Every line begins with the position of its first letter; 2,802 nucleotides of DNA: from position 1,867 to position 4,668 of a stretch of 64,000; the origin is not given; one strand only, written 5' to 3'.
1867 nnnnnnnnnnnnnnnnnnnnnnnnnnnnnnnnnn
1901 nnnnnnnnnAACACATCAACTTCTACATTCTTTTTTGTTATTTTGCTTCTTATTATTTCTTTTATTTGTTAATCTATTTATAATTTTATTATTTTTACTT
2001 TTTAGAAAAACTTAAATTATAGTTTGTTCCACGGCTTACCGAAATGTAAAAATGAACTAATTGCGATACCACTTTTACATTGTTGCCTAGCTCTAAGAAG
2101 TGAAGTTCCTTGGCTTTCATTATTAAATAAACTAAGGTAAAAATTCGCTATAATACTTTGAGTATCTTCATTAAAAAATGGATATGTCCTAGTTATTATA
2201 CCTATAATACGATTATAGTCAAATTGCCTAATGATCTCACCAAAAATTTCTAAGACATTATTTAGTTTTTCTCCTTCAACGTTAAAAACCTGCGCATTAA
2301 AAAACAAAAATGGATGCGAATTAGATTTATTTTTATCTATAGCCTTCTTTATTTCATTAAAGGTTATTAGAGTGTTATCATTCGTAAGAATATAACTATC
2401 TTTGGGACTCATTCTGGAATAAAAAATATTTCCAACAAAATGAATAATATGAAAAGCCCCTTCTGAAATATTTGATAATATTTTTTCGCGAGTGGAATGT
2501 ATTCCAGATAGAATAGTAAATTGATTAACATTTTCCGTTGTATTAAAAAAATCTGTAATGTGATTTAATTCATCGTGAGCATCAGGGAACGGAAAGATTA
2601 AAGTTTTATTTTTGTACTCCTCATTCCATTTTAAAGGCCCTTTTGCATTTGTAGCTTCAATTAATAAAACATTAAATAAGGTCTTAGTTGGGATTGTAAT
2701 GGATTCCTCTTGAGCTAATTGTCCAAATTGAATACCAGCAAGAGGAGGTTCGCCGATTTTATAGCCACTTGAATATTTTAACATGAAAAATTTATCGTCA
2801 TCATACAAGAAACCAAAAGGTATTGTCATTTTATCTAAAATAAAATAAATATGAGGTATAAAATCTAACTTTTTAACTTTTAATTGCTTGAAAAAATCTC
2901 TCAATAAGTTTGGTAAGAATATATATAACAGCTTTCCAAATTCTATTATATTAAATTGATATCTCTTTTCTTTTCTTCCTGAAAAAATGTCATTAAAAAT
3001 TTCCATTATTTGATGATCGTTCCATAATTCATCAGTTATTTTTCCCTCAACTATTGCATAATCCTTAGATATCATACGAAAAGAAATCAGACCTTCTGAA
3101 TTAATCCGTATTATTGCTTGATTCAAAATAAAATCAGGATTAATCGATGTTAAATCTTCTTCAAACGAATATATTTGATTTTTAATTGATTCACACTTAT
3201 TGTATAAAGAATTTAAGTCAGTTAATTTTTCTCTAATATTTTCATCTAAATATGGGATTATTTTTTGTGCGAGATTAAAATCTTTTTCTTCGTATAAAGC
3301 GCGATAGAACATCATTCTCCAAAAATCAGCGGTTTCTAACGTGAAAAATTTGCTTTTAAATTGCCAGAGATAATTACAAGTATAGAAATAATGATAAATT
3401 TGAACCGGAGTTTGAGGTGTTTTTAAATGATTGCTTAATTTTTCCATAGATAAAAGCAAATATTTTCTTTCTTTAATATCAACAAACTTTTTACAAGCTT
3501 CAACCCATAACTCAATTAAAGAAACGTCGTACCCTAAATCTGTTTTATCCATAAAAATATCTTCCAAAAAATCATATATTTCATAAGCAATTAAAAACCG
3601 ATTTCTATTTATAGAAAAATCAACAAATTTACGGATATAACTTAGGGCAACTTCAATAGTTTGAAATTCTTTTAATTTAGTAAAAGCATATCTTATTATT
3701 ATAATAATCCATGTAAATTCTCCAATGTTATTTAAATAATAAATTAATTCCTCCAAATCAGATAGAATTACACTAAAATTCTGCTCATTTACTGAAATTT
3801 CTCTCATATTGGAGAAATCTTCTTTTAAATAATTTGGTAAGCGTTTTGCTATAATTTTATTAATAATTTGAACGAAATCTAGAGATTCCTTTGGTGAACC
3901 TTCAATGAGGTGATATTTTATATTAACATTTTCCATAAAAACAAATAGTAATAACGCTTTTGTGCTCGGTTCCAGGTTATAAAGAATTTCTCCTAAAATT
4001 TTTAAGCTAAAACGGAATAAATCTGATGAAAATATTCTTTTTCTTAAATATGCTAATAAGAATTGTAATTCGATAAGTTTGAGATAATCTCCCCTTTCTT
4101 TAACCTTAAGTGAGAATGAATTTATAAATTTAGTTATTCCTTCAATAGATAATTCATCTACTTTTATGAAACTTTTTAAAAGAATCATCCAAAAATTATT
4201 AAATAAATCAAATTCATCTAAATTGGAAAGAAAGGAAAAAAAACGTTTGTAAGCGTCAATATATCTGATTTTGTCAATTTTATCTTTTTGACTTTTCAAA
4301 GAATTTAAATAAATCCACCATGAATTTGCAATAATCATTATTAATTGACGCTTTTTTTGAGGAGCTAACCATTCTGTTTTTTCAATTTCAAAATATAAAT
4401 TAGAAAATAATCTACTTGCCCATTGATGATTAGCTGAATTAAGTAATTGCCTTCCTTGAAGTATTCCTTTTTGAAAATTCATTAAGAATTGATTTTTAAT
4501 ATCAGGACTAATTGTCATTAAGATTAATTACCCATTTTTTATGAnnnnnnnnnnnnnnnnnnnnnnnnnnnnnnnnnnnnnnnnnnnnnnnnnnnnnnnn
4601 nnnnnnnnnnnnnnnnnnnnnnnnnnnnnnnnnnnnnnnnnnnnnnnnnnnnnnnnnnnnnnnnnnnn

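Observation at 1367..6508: Actin-family gene sits in a tight four-gene operon with uncharacterised partners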

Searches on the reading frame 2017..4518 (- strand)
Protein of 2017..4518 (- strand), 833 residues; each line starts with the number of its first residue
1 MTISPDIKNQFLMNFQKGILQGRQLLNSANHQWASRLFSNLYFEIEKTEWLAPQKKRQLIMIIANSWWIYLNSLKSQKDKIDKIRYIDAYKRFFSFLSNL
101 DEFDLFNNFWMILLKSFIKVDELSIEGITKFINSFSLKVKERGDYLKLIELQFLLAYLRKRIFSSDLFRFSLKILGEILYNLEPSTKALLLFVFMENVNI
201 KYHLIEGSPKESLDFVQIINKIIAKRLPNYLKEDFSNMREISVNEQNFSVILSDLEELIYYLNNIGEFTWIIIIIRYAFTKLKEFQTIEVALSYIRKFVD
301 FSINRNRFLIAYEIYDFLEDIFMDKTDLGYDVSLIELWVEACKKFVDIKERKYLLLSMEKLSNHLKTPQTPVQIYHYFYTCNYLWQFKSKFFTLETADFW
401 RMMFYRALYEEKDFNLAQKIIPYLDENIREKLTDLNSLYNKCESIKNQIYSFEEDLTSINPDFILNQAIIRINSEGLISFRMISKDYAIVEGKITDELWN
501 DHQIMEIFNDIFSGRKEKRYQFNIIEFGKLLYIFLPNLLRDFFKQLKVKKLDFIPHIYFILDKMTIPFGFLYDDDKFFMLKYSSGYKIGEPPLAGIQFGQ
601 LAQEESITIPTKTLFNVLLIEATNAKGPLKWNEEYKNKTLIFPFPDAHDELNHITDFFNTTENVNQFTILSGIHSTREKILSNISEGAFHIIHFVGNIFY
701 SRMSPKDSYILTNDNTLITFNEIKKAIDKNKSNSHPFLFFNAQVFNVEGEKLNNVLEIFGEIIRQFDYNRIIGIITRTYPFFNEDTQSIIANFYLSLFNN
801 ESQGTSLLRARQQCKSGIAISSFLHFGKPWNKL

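Call 3: search_protein_families(library=pfam, proteins=[window:2017-4518:-], max_evalue=0.1)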
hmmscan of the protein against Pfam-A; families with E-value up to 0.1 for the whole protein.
window:2017-4518:- (833 aa): 1 family
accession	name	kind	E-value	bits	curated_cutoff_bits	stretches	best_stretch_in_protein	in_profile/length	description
PF12770.12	CHAT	-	2.5e-06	27.6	24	1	538-725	15-184/289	CHAT domain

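Call 4: search_protein_families(library=ncbifam, proteins=[window:2017-4518:-], max_evalue=0.1)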
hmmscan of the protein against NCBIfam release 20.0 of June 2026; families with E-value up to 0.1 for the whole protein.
window:2017-4518:- (833 aa): 0 families

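Call 6: search_solved_structures(query=window:2017-4518:-, max_evalue=1)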
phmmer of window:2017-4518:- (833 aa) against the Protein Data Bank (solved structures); distinct sequences matched with E-value up to 1: 0.

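Call 25: search_solved_structures(query=A2, max_evalue=10, show_alignments=3)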
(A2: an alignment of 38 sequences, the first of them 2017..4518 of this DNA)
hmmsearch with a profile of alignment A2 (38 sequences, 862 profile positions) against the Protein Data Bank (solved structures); distinct sequences matched with E-value up to 10: 1.
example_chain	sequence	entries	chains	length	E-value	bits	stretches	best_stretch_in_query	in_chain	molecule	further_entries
4bts_AP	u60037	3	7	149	0.066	14.5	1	568-635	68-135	40S RIBOSOMAL PROTEIN S24 | RPS24E | eS24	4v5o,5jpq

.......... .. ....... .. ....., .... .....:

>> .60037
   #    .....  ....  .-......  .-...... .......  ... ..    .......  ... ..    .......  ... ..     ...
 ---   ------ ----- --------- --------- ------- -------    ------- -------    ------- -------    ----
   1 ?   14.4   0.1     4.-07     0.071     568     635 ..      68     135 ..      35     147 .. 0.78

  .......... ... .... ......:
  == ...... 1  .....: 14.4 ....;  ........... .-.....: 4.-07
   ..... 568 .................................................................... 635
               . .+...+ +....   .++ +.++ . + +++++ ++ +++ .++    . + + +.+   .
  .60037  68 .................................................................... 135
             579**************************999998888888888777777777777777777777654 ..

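Call 26: find_homologous_proteins(query=window:2017-4518:-, max_evalue=0.001)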
Query window:2017-4518:- (833 aa): 262 proteins with E <= 0.001 among 8000 candidates; the best 120 are listed.
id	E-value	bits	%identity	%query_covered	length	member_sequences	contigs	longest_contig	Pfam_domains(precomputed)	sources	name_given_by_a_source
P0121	0.0e+0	1859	100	100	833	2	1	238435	PF12770.13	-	-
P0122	0.0e+0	1309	71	100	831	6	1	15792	-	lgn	-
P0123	0.0e+0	1269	68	100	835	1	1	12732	PF12770.13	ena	-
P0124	0.0e+0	1228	68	100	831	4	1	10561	-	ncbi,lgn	-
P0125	0.0e+0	1211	65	100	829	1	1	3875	PF12770.13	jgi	jgi:hypothetical protein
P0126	0.0e+0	1184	65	100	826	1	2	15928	PF12770.13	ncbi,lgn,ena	-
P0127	0.0e+0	1175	63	100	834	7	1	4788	PF12770.13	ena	-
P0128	0.0e+0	1149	63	100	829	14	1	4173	-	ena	-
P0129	0.0e+0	1148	63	100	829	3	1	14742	-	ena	-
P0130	0.0e+0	1141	62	100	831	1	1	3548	-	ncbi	ncbi:MAG: hypothetical protein ACFFCM_17940 [Promethearchaeota archaeon]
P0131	0.0e+0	1140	62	100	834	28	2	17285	-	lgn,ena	-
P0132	0.0e+0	1136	63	100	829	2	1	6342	-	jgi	-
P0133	0.0e+0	1135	62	100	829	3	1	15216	-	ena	-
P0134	0.0e+0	1129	61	100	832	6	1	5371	-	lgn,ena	-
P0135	0.0e+0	1129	62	100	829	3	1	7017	-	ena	-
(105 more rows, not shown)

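Call 37: search_protein_families(library=padloc, proteins=[window:2017-4518:-], max_evalue=0.01)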
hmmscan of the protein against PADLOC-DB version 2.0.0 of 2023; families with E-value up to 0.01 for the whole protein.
window:2017-4518:- (833 aa): 0 families

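Call 41: predict_structure(alignment_id=A4)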
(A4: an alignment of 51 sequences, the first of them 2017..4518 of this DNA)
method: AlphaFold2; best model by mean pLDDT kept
length: 833 residues; sequences in the alignment: 51
mean_pLDDT: 83.5   pTM: 0.75
mean pLDDT of the five models: 83.5, 80.3, 79.0, 78.4, 75.6
residues with pLDDT >= 90: 307; 70-90: 424; 50-70: 67; < 50: 35
segments of 3 or more residues with pLDDT < 50: 208-212, 455-457, 586-610
pLDDT, mean of each block of 10 residues (from residue 1): 74 94 93 95 91 87 91 72 82 87 75 83 84 89 90 90 84 92 89 91 65 75 87 89 89 94 90 93 90 93 92 92 76 92 92 91 90 93 89 87 94 93 92 90 78 58 78 84 83 83 85 80 86 86 70 73 66 58 51 42 38 84 72 76 79 90 89 88 92 92 89 86 93 89 83 79 88 84 86 90 84 75 80 82
secondary structure, 60 per line:
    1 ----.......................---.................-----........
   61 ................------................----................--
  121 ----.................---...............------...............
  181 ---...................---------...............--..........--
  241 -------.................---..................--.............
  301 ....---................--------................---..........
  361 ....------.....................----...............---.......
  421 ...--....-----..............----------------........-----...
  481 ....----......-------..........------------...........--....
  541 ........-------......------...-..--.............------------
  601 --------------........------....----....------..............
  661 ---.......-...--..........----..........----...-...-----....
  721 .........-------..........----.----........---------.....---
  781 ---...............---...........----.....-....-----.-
elements in order (helices of 4 or more, strands of 3 or more residues): H5-27 H31-47 H53-76 H83-98 H103-118 H125-141 H145-159 H166-180 H184-202 H212-226 H229-238 H248-264 H268-285 H288-304 H308-323 H332-347 H351-364 H371-391 H396-410 H414-423 H426-429 H435-448 E465-472 E478-484 E489-494 H502-511 H524-534 H537-548 E556-561 H578-582 E583-588 E615-622 E629-632 E637-640 H647-660 E664-670 H677-686 E691-700 E709-711 E717-719 H720-729 E737-746 H756-763 E773-777 H784-798 H803-812 H817-821 E823-826

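Call 44: fold_search(model_id=the predicted structure, library=pdb)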
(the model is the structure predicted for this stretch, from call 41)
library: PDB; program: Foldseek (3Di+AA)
matches with E <= 10: 1032; with E <= 0.001: 15
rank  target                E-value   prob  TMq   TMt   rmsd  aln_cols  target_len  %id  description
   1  8rw5                  1.5e-07  1.00  0.22  0.21  22.9       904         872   10  Symmetry expansion of dimeric transmembrane anti-sigma factor DdvA (released 2024-11-06)
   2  8eex_B                2.0e-07  1.00  0.23  0.25  22.3       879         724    9  Cas7-11 in complex with Csx29 (released 2022-11-16)
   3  8rot_A                2.8e-07  1.00  0.22  0.21  23.8       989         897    8  Cryo-EM structure of the transmembrane anti-sigma factor DdvA (released 2024-11-06)
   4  7y85_D                7.5e-07  1.00  0.24  0.29  22.5       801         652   11  CryoEM structure of type III-E CRISPR Craspase gRAMP-crRNA in complex with TPR-CHAT protease bound to self RNA target (released 2022-12-14)
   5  9hma                  9.3e-07  1.00  0.20  0.13  30.1      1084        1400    9  Cryo-EM structure of apo human separase (released 2025-09-03)
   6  8d9f_A                1.0e-06  1.00  0.25  0.30  21.8       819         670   13  gRAMP-TPR-CHAT (Craspase) (released 2023-06-14)
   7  7x8a_D                2.6e-06  1.00  0.23  0.27  22.1       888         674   11  Cryo-EM structure of a bacterial protein complex (released 2022-11-16)
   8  5mz6_1                1.7e-05  1.00  0.21  0.18  27.9      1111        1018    9  Cryo-EM structure of a Separase-Securin complex from Caenorhabditis elegans at 3.8 A resolution (released 2017-03-08)
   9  8tl0_C                3.6e-05  1.00  0.19  0.32   4.2       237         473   15  Structure of activated SAVED-CHAT filament (released 2024-03-06)
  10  8tl0_B                4.4e-05  1.00  0.19  0.31  14.1       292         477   12  Structure of activated SAVED-CHAT filament (released 2024-03-06)
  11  8tl0_I                4.8e-05  1.00  0.19  0.31   4.8       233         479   14  Structure of activated SAVED-CHAT filament (released 2024-03-06)
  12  8tl0_D                6.0e-05  1.00  0.18  0.30   4.2       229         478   14  Structure of activated SAVED-CHAT filament (released 2024-03-06)
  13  8tl0_A                6.8e-05  1.00  0.19  0.31   4.1       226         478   15  Structure of activated SAVED-CHAT filament (released 2024-03-06)
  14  7rdr_A                2.2e-04  0.99  0.13  0.19  22.0       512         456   12  Circular tandem repeat protein with novel repeat topology and enhanced subunit contact surfaces (released 2021-09-01)
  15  7n6g_1N               3.9e-04  0.99  0.22  0.10  24.4       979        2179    9  C1 of central pair (released 2022-05-18)
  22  5h7c_A                1.1e-02  0.96  0.14  0.25  27.3       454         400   12  Crystal structure of a repeat protein with two Protein A-DHR14 repeat modules (released 2017-06-28)
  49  6w8r_A                5.0e-02  0.94  0.12  0.26  17.7       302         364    9  Crystal structure of metacaspase 4 C139A from Arabidopsis (released 2020-05-20)
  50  6w8t_B                5.0e-02  0.91  0.12  0.25  16.9       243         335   12  Crystal structure of metacaspase 4 from Arabidopsis (microcrystals treated with calcium) (released 2020-05-20)
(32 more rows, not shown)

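Call 58: search_protein_representatives(alignment_id=A4)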
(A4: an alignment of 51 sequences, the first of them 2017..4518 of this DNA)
Query: 51 sequences, 862 profile positions. Proteins with E-value up to 0.001 (for the whole library): 129; up to 1e-10: 54; up to 1e-30: 39. The best 129 are listed.
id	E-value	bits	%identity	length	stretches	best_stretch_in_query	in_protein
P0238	0.0e+00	1441.9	-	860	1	1-861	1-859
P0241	8.5e-286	967.0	-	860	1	1-861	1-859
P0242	3.5e-262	888.9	-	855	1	2-861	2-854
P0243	8.6e-257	871.1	-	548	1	309-861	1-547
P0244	1.5e-245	833.9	-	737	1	106-859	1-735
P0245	1.5e-208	711.4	-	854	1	4-861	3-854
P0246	2.1e-154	532.3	-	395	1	466-861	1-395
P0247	6.2e-147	507.6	-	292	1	43-334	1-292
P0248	1.8e-131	456.4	-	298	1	493-789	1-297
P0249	1.6e-117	410.3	-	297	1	566-861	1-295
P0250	6.2e-115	401.7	-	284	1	402-685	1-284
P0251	2.5e-105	370.0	-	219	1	1-219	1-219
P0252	2.9e-105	369.8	-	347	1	1-320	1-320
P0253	2.2e-101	356.9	-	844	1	16-859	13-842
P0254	8.0e-101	355.1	-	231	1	633-861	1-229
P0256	2.2e-95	337.1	-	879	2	10-731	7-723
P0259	1.1e-75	271.9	-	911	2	210-825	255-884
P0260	1.6e-74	268.0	-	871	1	8-861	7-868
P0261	1.1e-72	261.9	-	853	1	10-827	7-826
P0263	1.2e-64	235.4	-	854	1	23-819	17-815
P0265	1.8e-59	218.2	-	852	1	13-817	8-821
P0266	4.7e-58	213.6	-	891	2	523-815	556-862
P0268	2.2e-52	194.8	-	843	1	8-861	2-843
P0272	3.7e-48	180.8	-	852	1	91-817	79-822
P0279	1.9e-30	122.2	-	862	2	528-814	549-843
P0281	3.3e-24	101.6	-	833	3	529-813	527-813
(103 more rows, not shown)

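Call 60: find_encoding_contigs(protein=P0253, flank=8000, max_places=2)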
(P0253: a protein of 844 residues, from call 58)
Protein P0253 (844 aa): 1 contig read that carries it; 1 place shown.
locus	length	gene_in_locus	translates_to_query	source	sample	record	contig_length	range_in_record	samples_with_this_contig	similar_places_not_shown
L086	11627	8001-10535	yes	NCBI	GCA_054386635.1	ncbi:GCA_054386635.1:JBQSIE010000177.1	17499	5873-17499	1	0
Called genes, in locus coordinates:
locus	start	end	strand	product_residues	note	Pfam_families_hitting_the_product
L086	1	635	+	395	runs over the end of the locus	PF01041:DegT_DnrJ_EryC1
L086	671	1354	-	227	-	PF00657:Lipase_GDSL, PF13472:Lipase_GDSL_2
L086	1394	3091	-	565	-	PF00118:Cpn60_TCP1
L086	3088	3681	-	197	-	-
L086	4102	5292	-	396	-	PF00155:Aminotran_1_2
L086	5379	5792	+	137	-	PF04014:MazE_antitoxin (weak), PF01842:ACT (weak)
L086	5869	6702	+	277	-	-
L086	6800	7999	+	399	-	PF00022:Actin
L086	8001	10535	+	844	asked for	PF12770:CHAT (weak)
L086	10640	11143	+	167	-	-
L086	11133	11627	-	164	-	?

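Call 61: find_encoding_contigs(protein=P0260, flank=8000, max_places=2)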
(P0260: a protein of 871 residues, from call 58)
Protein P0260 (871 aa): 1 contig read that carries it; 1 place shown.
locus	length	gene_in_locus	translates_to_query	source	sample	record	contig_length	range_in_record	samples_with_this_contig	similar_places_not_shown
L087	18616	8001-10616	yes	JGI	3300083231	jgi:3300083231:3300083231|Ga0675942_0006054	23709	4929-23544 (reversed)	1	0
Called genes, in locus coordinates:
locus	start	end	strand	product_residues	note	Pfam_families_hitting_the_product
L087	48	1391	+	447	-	-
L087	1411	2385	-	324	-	PF01370:Epimerase (weak), PF13460:NAD_binding_10 (weak)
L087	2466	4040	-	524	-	-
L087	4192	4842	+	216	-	PF04967:HTH_10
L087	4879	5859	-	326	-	PF00025:Arf, PF09439:SRPRB (weak), PF00071:Ras (weak), PF01926:MMR_HSR1, PF04670:Gtr1_RagA, PF08477:Roc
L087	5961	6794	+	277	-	-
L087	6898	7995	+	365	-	PF00022:Actin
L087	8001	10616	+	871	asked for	-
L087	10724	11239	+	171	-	-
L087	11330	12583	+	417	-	-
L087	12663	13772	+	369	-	PF13088:BNR_2, PF24316:Tli3 (faint)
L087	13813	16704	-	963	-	PF05048:NosD, PF13229:Beta_helix, PF13855:LRR_8 (weak), PF12799:LRR_4 (weak)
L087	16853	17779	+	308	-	-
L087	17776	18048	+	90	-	PF14947:HTH_45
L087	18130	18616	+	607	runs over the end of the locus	PF00884:Sulfatase, PF01663:Phosphodiest (faint), PF16347:SGSH_C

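Call 62: find_encoding_contigs(protein=P0281, flank=8000, max_places=2)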
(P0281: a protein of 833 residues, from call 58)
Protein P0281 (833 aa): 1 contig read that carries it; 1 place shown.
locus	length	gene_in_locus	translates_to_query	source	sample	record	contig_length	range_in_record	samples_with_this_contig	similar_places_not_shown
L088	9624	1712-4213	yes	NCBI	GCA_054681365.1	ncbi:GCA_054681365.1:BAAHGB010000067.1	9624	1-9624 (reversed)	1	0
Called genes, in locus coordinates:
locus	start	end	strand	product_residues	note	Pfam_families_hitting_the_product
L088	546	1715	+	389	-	PF00022:Actin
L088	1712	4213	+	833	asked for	-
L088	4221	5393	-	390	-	-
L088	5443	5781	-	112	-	-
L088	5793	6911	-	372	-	PF01408:GFO_IDH_MocA, PF02894:GFO_IDH_MocA_C, PF22725:GFO_IDH_MocA_C3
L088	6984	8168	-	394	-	PF14100:DUF6807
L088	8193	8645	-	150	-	-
